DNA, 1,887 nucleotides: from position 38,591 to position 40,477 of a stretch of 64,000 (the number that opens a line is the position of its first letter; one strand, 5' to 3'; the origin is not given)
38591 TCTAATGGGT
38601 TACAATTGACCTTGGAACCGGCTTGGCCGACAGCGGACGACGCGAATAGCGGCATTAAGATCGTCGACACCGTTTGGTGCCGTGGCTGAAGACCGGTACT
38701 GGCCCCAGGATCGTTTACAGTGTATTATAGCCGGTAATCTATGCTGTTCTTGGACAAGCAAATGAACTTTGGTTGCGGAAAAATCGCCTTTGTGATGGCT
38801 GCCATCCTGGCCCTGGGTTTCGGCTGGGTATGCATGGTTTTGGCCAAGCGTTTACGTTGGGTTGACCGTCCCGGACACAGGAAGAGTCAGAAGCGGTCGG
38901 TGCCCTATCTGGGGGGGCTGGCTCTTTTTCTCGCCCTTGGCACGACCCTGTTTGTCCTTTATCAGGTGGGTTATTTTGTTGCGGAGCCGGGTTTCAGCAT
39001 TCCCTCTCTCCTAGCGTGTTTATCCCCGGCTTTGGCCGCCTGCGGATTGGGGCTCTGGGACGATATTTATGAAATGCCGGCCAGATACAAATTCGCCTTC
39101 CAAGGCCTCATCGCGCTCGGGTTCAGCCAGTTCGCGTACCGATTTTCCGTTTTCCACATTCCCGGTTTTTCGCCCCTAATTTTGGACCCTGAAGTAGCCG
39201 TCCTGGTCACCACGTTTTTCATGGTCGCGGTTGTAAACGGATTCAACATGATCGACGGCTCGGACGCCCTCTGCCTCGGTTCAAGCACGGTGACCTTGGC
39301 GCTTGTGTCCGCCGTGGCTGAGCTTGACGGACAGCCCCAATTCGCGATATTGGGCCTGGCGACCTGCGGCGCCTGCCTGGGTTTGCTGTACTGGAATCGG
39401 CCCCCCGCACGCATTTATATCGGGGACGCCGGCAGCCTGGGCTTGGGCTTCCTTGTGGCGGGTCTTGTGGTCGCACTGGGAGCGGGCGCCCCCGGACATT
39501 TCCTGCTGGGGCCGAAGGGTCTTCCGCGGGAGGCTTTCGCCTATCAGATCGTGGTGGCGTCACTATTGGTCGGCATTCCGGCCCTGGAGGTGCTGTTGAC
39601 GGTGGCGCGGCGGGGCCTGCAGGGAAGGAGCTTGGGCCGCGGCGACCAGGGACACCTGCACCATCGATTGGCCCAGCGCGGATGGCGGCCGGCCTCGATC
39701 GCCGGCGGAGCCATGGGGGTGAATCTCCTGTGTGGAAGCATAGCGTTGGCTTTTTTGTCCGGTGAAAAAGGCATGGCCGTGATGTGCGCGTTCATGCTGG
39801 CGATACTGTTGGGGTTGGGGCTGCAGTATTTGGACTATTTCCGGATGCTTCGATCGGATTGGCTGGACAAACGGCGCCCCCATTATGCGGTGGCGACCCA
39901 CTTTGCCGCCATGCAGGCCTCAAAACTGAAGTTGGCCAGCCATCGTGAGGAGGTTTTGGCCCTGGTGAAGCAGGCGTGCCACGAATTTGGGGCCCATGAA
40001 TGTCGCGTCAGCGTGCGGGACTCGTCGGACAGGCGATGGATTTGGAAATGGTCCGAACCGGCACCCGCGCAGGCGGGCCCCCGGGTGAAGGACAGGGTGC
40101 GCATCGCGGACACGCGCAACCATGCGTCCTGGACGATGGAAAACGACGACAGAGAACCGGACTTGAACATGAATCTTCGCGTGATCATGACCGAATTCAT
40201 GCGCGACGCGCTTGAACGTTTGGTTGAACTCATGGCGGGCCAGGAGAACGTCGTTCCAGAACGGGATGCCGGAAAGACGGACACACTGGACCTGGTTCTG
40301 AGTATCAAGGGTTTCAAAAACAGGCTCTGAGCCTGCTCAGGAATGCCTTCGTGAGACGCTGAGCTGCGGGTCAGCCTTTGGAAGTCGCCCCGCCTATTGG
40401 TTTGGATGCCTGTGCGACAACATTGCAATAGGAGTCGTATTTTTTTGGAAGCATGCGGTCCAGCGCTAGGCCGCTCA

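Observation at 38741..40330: WecA/MraY-family initiating transferase with an unexplained ~190-aa C-terminal domain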

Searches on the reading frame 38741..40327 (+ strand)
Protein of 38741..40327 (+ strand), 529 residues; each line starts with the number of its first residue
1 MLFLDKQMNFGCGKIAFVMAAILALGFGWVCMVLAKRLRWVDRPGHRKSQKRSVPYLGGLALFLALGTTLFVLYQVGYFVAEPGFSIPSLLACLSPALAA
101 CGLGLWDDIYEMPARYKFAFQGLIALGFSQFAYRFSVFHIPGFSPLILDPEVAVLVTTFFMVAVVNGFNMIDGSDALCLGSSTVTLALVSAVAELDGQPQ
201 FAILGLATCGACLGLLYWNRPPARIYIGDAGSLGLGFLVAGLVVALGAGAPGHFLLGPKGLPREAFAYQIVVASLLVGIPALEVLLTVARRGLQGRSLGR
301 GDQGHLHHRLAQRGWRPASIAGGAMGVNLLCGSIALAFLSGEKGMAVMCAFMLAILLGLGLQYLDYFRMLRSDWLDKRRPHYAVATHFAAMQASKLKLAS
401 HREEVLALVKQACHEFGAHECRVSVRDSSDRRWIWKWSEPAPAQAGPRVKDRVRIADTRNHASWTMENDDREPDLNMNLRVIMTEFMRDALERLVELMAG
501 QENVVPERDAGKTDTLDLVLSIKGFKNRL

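Call 3: search_protein_families(library=pfam, proteins=[window:38741-40327:+], max_evalue=1)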
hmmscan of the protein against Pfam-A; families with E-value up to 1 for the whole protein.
window:38741-40327:+ (529 aa): 2 families
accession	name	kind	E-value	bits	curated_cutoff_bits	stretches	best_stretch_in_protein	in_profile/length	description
PF00953.26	Glycos_transf_4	-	8.1e-31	107.6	27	1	92-246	3-159/160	Glycosyl transferase family 4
PF16936.10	Holin_9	-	0.81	10.4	25.3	0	316-358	24-65/78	Putative holin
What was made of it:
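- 39014..39478 (+): Pfam Glycos_transf_4 (PF00953) catalytic region, residues 92-246. It includes the DD motif (D107-D108, nt 39059-39064) and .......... (166-175, nt 39236-39265). Call 3 (E 8e-31, 107.6 bits vs cut-off 27).
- On PNPT / Glycos_transf_4 (PF00953; MraY-WecA superfamily): 107.6 bits vs 27, E 8e-31, residues 92-246 (call 3).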

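Call 4: search_protein_families(library=ncbifam, proteins=[window:38741-40327:+], max_evalue=1)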
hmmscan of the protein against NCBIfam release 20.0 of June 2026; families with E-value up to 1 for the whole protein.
window:38741-40327:+ (529 aa): 3 families
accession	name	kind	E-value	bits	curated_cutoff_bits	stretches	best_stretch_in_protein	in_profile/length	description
TIGR02380.1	ECA_wecA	exception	1.5e-25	90.1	326.05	1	23-317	10-287/346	UDP-N-acetylglucosamine--undecaprenyl-phosphate N-acetylglucosaminephosphotransferase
TIGR00445.1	mraY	equivalog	1.3e-14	54.4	192.05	1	104-242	76-241/321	phospho-N-acetylmuramoyl-pentapeptide-transferase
NF053644.1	MraY_archaea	equivalog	4e-11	42.8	450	1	154-243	183-274/340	pseudomurein biosynthesis MraY family phospho-N-acetylmuramoyl-pentapeptide-transferase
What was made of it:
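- On WecA equivalog (NCBIfam TIGR02380): 90.1 bits (call 4).
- On MraY equivalog (NCBIfam TIGR00445): 54.4 bits (call 4).
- Closest known: MraY. Different: The TIGR00445 score is 54 against a cut-off of 192 (call 4).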

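Call 5: find_homologous_proteins(query=window:38741-40327:+)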
Query window:38741-40327:+ (529 aa): 204 proteins with E <= 0.001 among 8000 candidates; the best 120 are listed.
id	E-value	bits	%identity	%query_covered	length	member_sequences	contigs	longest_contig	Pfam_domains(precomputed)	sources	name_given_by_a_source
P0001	0.0e+0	1185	100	99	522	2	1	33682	PF00953.27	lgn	-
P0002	1.6e-190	652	59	99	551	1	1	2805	PF00953.27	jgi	jgi:UDP-GlcNAc:undecaprenyl-phosphate GlcNAc-1-phosphate transferase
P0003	7.0e-186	637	58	95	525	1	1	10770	PF00953.27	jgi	jgi:UDP-GlcNAc:undecaprenyl-phosphate GlcNAc-1-phosphate transferase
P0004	7.1e-186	637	59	97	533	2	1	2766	PF00953.27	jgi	jgi:UDP-GlcNAc:undecaprenyl-phosphate GlcNAc-1-phosphate transferase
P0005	8.2e-185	634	59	97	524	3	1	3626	PF00953.27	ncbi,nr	ncbi:MAG TPA: MraY family glycosyltransferase [bacterium]|nr:MraY family glycosyltransferase [bacter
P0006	5.4e-183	628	58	97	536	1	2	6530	PF00953.27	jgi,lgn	-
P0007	5.9e-183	627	58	98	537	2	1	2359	PF00953.27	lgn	-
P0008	6.1e-182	624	58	99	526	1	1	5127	PF00953.27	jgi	jgi:UDP-GlcNAc:undecaprenyl-phosphate GlcNAc-1-phosphate transferase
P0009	6.5e-182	624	59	97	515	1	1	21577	PF00953.27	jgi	jgi:UDP-GlcNAc:undecaprenyl-phosphate GlcNAc-1-phosphate transferase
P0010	8.6e-178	610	56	98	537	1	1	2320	PF00953.27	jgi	jgi:UDP-GlcNAc:undecaprenyl-phosphate GlcNAc-1-phosphate transferase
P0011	3.5e-175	602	56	98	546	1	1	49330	PF00953.27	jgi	jgi:UDP-GlcNAc:undecaprenyl-phosphate GlcNAc-1-phosphate transferase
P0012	5.6e-175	601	56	95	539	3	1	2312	PF00953.27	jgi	-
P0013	1.9e-151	523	51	97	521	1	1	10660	PF00953.27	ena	-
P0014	2.5e-148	513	50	95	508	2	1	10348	PF00953.27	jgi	jgi:UDP-GlcNAc:undecaprenyl-phosphate GlcNAc-1-phosphate transferase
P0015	9.0e-148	511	52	91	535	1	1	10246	PF00953.27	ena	-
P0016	1.4e-147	511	54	88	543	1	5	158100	PF00953.27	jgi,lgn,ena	-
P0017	4.2e-138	479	48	94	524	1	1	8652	PF00953.27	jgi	jgi:UDP-GlcNAc:undecaprenyl-phosphate GlcNAc-1-phosphate transferase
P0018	6.2e-124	433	50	81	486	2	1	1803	PF00953.27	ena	-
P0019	1.1e-122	429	50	88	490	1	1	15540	PF00953.27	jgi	jgi:UDP-GlcNAc:undecaprenyl-phosphate GlcNAc-1-phosphate transferase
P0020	1.7e-122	428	49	88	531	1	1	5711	PF00953.27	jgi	jgi:UDP-GlcNAc:undecaprenyl-phosphate GlcNAc-1-phosphate transferase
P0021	6.9e-120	419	48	89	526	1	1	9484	PF00953.27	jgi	jgi:UDP-GlcNAc:undecaprenyl-phosphate GlcNAc-1-phosphate transferase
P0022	1.4e-117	412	59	64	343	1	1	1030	PF00953.27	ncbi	ncbi:MAG: glycosyltransferase family 4 protein, partial [bacterium]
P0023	3.8e-101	357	44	89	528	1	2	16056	PF00953.27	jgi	-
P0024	2.0e-100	355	43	90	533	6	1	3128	PF00953.27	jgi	jgi:UDP-GlcNAc:undecaprenyl-phosphate GlcNAc-1-phosphate transferase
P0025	1.5e-98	349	43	88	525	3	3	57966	PF00953.27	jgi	jgi:UDP-GlcNAc:undecaprenyl-phosphate GlcNAc-1-phosphate transferase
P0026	4.2e-97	344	43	84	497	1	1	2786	PF00953.27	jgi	jgi:UDP-GlcNAc:undecaprenyl-phosphate GlcNAc-1-phosphate transferase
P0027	8.1e-95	337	42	88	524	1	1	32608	PF00953.27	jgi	jgi:UDP-GlcNAc:undecaprenyl-phosphate GlcNAc-1-phosphate transferase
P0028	2.4e-94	335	41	92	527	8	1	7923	PF00953.27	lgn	-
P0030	5.9e-71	258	32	97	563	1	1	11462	PF00953.27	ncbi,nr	ncbi:MAG TPA: MraY family glycosyltransferase [Planctomycetota bacterium]|nr:MraY family glycosyltra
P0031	5.3e-28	116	33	54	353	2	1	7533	PF00953.27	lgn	-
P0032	7.0e-27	112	31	62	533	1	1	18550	PF00953.27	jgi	jgi:UDP-GlcNAc:undecaprenyl-phosphate GlcNAc-1-phosphate transferase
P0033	1.1e-26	112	32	60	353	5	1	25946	PF00953.27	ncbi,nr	ncbi:MAG: MraY family glycosyltransferase [Candidatus Sericytochromatia bacterium]|nr:MraY family gl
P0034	2.9e-26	110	28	82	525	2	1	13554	PF00953.27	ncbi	ncbi:MAG: hypothetical protein RLY20_2861 [Verrucomicrobiota bacterium]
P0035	6.5e-25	106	29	50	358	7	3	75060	PF00953.27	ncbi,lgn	-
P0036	1.3e-24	105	31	65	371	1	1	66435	PF00953.27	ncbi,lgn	-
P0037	1.5e-24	105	28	61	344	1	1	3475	PF00953.27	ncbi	-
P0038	6.4e-24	103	31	60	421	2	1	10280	PF00953.27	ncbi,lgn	-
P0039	6.5e-24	103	37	49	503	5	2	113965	PF00953.27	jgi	jgi:UDP-GlcNAc:undecaprenyl-phosphate GlcNAc-1-phosphate transferase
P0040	1.1e-23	102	30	53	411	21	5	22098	PF00953.27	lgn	-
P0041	1.3e-23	102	30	58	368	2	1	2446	PF00953.27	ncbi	-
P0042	3.2e-23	100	31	57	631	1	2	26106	PF13727.13,PF00953.27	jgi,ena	jgi:UDP-GlcNAc:undecaprenyl-phosphate GlcNAc-1-phosphate transferase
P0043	4.6e-23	100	33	70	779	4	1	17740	PF00953.27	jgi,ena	-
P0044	2.8e-22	97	29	57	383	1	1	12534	PF00953.27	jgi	jgi:UDP-GlcNAc:undecaprenyl-phosphate GlcNAc-1-phosphate transferase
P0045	3.6e-22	97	30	53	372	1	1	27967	PF00953.27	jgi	jgi:UDP-GlcNAc:undecaprenyl-phosphate/decaprenyl-phosphate GlcNAc-1-phosphate transferase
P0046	5.3e-22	96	31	70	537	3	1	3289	PF00953.27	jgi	jgi:UDP-GlcNAc:undecaprenyl-phosphate GlcNAc-1-phosphate transferase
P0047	5.6e-22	96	29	72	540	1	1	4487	PF00953.27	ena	-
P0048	5.7e-22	96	33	64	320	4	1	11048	PF00953.27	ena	-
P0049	6.0e-22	96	31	65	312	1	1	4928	PF00953.27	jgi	jgi:UDP-GlcNAc:undecaprenyl-phosphate/decaprenyl-phosphate GlcNAc-1-phosphate transferase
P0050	8.4e-22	96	32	58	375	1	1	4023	PF00953.27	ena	-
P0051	1.2e-21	95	31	63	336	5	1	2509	PF00953.27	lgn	-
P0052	2.3e-21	94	33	57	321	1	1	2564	PF00953.27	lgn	-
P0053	3.2e-21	94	30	78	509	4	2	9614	PF00953.27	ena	-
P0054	3.3e-21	94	39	29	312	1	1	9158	PF00953.27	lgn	-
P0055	3.9e-21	93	32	61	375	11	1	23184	PF00953.27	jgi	-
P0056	4.5e-21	93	33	53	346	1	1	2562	PF00953.27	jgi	jgi:UDP-GlcNAc:undecaprenyl-phosphate/decaprenyl-phosphate GlcNAc-1-phosphate transferase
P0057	5.3e-21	93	36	54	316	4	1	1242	PF00953.27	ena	-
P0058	5.6e-21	93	30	52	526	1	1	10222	PF00953.27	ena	-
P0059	6.9e-21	93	30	52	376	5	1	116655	PF00953.27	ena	-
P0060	7.7e-21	92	31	57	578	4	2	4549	PF00953.27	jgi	jgi:UDP-GlcNAc:undecaprenyl-phosphate GlcNAc-1-phosphate transferase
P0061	8.7e-21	92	35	53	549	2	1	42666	PF00953.27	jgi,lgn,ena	-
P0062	1.3e-20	92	28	74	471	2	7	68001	PF00953.27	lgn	-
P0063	1.4e-20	92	29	53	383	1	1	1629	PF00953.27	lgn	-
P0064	1.5e-20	91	32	56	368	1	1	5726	PF00953.27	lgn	-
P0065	1.8e-20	91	31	56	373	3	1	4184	PF00953.27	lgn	-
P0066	2.0e-20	91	29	60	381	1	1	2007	PF00953.27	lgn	-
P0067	2.5e-20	91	30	57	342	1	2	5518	PF00953.27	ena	-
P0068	3.2e-20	90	32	57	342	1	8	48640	PF00953.27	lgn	-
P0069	3.5e-20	90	31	40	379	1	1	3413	PF00953.27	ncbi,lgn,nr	ncbi:MAG TPA: MraY family glycosyltransferase [Nocardioides sp.]|nr:MraY family glycosyltransferase 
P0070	4.5e-20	90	28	92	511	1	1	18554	PF00953.27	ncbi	-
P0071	4.5e-20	90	30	54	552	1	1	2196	PF00953.27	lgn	-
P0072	4.7e-20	90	33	57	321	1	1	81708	PF00953.27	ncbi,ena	-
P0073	5.9e-20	90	29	53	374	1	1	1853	PF00953.27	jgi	jgi:UDP-GlcNAc:undecaprenyl-phosphate GlcNAc-1-phosphate transferase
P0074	1.1e-19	89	35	54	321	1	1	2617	PF00953.27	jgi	-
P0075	1.4e-19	88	30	53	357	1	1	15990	PF00953.27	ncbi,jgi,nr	ncbi:MAG: undecaprenyl/decaprenyl-phosphate alpha-N-acetylglucosaminyl 1-phosphate transferase [Cand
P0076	1.6e-19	88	30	61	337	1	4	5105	PF00953.27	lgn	-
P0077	1.8e-19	88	35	58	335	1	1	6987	PF00953.27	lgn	-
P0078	1.8e-19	88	28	53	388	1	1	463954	PF00953.27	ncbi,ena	-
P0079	2.4e-19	88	30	54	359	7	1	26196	PF00953.27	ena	-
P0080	2.4e-19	88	29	61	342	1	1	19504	PF00953.27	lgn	-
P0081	2.8e-19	87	32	53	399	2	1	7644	PF00953.27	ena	-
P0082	4.1e-19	87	34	58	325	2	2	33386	PF00953.27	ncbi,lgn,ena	-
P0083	4.2e-19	87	34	57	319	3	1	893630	PF00953.27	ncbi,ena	-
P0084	6.0e-19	86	32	54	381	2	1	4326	PF00953.27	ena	-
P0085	7.8e-19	86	33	54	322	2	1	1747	PF00953.27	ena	-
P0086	8.0e-19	86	27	56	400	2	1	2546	PF00953.27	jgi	jgi:UDP-GlcNAc:undecaprenyl-phosphate GlcNAc-1-phosphate transferase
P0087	8.7e-19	86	30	53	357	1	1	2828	PF00953.27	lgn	-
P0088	9.3e-19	86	30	51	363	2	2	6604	PF00953.27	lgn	-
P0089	1.3e-18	85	33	55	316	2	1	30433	PF00953.27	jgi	jgi:UDP-GlcNAc:undecaprenyl-phosphate GlcNAc-1-phosphate transferase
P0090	1.5e-18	85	29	57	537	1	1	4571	PF00953.27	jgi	jgi:UDP-GlcNAc:undecaprenyl-phosphate GlcNAc-1-phosphate transferase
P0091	4.7e-18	83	28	57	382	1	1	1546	PF00953.27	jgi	jgi:UDP-GlcNAc:undecaprenyl-phosphate GlcNAc-1-phosphate transferase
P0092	5.4e-18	83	29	55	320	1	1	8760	PF00953.27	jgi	-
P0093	1.1e-17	82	32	62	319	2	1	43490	PF00953.27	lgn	-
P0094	1.2e-17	82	30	38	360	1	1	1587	PF00953.27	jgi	jgi:UDP-GlcNAc:undecaprenyl-phosphate GlcNAc-1-phosphate transferase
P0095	1.6e-17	81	35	54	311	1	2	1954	PF00953.27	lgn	-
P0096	2.0e-17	81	27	65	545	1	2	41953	PF00953.27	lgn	-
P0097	2.1e-17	81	32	40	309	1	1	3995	PF00953.27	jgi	jgi:UDP-GlcNAc:undecaprenyl-phosphate GlcNAc-1-phosphate transferase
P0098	2.3e-17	81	31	54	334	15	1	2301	PF00953.27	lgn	-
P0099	2.5e-17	81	30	54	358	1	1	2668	PF00953.27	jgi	jgi:UDP-GlcNAc:undecaprenyl-phosphate GlcNAc-1-phosphate transferase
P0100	2.6e-17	81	36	31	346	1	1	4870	PF00953.27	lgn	-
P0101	2.8e-17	81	31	54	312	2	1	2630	PF00953.27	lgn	-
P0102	2.8e-17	81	37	31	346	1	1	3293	PF00953.27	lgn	-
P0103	3.2e-17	81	29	51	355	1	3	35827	PF00953.27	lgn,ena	-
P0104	3.3e-17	80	31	40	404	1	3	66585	PF00953.27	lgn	-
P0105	4.2e-17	80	29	57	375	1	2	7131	PF00953.27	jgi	jgi:UDP-GlcNAc:undecaprenyl-phosphate/decaprenyl-phosphate GlcNAc-1-phosphate transferase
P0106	5.5e-17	80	29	51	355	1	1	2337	PF00953.27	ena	-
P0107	6.8e-17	79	31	61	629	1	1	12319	PF00953.27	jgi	-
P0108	7.0e-17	79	32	58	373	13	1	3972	PF00953.27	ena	-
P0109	7.8e-17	79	31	52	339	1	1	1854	PF00953.27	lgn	-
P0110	8.6e-17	79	30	64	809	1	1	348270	PF00672.31,PF00953.27,PF02518.32,PF00512.32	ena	-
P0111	8.6e-17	79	34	39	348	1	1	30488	PF00953.27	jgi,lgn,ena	-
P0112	8.8e-17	79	28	57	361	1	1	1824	PF00953.27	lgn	-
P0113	1.1e-16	79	29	51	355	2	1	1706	PF00953.27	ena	-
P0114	1.2e-16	79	29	51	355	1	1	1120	PF00953.27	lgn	-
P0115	1.8e-16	78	34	43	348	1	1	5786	PF00953.27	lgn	-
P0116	2.0e-16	78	28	73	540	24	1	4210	PF00953.27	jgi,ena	-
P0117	2.1e-16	78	29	59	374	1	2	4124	PF00953.27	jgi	jgi:UDP-GlcNAc:undecaprenyl-phosphate GlcNAc-1-phosphate transferase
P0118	2.1e-16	78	29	59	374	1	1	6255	PF00953.27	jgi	jgi:UDP-GlcNAc:undecaprenyl-phosphate/decaprenyl-phosphate GlcNAc-1-phosphate transferase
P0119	2.1e-16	78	28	56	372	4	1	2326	PF00953.27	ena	-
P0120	2.5e-16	78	30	57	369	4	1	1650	PF00953.27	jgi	jgi:UDP-N-acetylmuramyl pentapeptide phosphotransferase/UDP-N-acetylglucosamine-1-phosphate transfer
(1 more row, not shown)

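Call 27: find_related_loci(query=window:38741-40327:+, collection=genome_contigs, flank=8000)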
Query window:38741-40327:+ (529 aa) in genome_contigs; peptide patterns used: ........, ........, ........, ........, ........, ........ (x = any residue, [..] = any of these).
41 stretches matched a pattern, but none encodes a relative of the query by tblastn (E <= 1e-3).

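Call 32: find_encoding_contigs(protein=P0016, flank=10000, max_places=2)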
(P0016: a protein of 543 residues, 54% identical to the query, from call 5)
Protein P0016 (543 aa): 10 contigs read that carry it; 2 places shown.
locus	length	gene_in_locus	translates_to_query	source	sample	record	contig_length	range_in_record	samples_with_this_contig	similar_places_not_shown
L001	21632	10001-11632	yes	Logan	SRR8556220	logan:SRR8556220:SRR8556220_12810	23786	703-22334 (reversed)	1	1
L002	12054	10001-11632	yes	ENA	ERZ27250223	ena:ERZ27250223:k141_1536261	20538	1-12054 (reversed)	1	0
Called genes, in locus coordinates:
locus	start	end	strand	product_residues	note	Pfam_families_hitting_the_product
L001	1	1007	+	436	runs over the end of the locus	-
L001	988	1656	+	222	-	-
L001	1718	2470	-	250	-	-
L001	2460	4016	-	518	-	PF10412:TrwB_AAD_bind (faint), PF12696:TraG-D_C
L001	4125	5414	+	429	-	PF14559:TPR_19 (weak)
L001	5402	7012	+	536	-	PF13231:PMT_2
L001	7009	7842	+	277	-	-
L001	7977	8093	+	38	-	-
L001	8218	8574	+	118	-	-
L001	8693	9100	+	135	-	-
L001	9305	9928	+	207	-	-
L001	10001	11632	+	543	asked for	PF00953:Glycos_transf_4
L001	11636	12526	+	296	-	PF02563:Poly_export, PF22461:SLBB_2 (faint)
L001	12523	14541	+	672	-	PF02706:Wzz, PF13807:GNVR, PF01656:CbiA (weak), PF10609:ParA (faint), PF13614:AAA_31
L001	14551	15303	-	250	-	PF13489:Methyltransf_23, PF13649:Methyltransf_25 (faint), PF08241:Methyltransf_11, PF08242:Methyltransf_12 (faint), PF13847:Methyltransf_31 (faint)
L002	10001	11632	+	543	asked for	PF00953:Glycos_transf_4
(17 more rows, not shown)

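Call 33: find_encoding_contigs(protein=P0011, flank=10000, max_places=2)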
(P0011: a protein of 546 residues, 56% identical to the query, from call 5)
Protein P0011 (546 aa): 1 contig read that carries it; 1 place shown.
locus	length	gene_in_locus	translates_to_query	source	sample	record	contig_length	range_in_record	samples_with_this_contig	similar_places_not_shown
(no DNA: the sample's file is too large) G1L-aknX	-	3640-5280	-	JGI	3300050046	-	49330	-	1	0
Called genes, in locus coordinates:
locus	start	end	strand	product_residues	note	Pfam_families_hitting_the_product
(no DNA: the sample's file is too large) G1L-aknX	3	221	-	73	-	?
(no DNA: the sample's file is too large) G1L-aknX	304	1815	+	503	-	-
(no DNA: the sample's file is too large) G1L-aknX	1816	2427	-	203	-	PF13489:Methyltransf_23, PF01135:PCMT (weak), PF01209:Ubie_methyltran, PF02353:CMAS (weak), PF13847:Methyltransf_31, PF08241:Methyltransf_11, PF08242:Methyltransf_12, PF13649:Methyltransf_25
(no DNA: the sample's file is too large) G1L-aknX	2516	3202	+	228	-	PF02308:MgtC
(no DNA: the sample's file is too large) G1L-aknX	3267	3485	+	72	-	-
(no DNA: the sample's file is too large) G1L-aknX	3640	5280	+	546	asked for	PF00953:Glycos_transf_4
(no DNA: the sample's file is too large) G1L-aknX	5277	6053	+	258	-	PF02563:Poly_export, PF22461:SLBB_2 (weak)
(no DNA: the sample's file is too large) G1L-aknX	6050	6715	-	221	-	PF02698:DUF218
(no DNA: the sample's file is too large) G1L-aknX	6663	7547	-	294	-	PF00587:tRNA-synt_2b (weak)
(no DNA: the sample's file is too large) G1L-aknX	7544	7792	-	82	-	-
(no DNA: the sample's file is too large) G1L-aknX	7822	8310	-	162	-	PF00583:Acetyltransf_1, PF13673:Acetyltransf_10, PF13508:Acetyltransf_7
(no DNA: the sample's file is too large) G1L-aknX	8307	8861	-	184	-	PF00132:Hexapep (faint)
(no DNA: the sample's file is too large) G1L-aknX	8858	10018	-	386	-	PF13439:Glyco_transf_4, PF13579:Glyco_trans_4_4, PF20706:GT4-conflict (weak), PF00534:Glycos_transf_1, PF13692:Glyco_trans_1_4, PF13524:Glyco_trans_1_2 (weak)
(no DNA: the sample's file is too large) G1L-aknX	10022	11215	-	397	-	PF20706:GT4-conflict (weak), PF00534:Glycos_transf_1, PF13692:Glyco_trans_1_4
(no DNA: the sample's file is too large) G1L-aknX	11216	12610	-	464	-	-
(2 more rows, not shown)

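Call 34: find_encoding_contigs(protein=P0025, flank=10000, max_places=2)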
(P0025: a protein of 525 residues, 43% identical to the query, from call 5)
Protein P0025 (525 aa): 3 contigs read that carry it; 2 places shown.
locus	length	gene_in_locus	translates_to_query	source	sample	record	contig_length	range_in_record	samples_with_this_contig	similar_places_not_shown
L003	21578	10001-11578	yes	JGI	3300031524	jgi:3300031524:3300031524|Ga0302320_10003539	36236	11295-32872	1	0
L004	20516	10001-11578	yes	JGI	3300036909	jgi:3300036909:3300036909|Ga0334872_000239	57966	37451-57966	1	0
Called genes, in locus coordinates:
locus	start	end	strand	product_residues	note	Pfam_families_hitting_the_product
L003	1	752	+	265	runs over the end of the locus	PF02405:MlaE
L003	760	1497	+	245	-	PF00005:ABC_tran, PF13304:AAA_21 (faint)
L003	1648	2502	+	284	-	PF02470:MlaD, PF28544:Helical_needle (faint)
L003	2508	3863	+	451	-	PF18073:Zn_ribbon_LapB, PF03796:DnaB_C (faint), PF06745:ATPase, PF13481:AAA_25, PF23442:DUF7125, PF13541:ChlI (weak)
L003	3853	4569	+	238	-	PF01128:IspD, PF12804:NTP_transf_3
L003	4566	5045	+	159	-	PF02542:YgbB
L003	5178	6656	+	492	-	PF00749:tRNA-synt_1c, PF19269:Anticodon_2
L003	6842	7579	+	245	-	PF08032:SpoU_sub_bind, PF00588:SpoU_methylase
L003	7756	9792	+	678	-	PF10114:PocR, PF00989:PAS, PF08448:PAS_4, PF02518:HATPase_c, PF00072:Response_reg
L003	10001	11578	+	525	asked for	PF00953:Glycos_transf_4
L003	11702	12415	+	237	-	PF13505:OMP_b-brl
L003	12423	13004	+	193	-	-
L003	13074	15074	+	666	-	PF02706:Wzz, PF13807:GNVR, PF01656:CbiA, PF10609:ParA (weak), PF13614:AAA_31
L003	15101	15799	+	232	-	PF02563:Poly_export, PF10531:SLBB (weak)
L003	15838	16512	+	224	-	-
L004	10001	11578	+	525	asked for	PF00953:Glycos_transf_4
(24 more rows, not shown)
